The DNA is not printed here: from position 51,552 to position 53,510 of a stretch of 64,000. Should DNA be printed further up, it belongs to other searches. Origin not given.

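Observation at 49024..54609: PspA (IM30) operon with an unusual partner set, flanked by an orphan NarL-type regulator and a GlsB-type stress protein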

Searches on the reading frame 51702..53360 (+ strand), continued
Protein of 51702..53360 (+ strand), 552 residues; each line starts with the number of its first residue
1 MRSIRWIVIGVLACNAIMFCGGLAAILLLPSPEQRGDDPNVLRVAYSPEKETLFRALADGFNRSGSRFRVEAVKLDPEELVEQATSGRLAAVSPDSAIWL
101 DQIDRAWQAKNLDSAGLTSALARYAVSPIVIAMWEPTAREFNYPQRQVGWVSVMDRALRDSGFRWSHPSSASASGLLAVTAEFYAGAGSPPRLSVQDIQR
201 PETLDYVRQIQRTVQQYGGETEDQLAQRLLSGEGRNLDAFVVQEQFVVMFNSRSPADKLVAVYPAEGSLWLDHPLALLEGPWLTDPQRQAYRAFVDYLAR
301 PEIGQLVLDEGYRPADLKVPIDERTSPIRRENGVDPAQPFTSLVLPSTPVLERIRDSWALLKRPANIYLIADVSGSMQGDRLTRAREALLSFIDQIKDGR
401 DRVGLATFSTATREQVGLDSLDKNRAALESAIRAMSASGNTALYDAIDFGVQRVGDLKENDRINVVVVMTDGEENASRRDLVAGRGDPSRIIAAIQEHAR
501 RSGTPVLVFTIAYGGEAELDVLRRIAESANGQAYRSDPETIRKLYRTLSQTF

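Call 79: find_related_loci(query=A4, collection=viral_contigs, flank=8000)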
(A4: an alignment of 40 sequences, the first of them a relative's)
Query A4 (552 aa) in viral_contigs; peptide patterns used: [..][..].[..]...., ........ (x = any residue, [..] = any of these).
600 stretches matched a pattern (row limit reached: there are more); 7 encode a relative of the query (tblastn E <= 1e-3); 7 distinct loci.
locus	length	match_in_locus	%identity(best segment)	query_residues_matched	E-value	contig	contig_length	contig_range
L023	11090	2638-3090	27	369-529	6e-11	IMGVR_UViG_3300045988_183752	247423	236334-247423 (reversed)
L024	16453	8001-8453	26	369-529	1e-10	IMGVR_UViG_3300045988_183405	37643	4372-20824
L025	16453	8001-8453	26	369-529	1e-10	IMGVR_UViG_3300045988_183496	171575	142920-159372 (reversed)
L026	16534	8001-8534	21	361-531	9e-8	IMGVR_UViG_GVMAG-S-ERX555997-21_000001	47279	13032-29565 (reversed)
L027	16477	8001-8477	25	362-531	7e-6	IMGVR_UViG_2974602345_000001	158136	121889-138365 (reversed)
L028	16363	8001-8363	29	361-475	2e-5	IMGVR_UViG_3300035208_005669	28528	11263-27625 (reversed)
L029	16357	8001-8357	28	363-475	2e-5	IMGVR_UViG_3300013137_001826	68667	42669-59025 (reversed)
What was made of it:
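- Tried and rejected: The viral_contigs scan with the SBP-vWA alignment returned only generic vWA hits (call 79).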
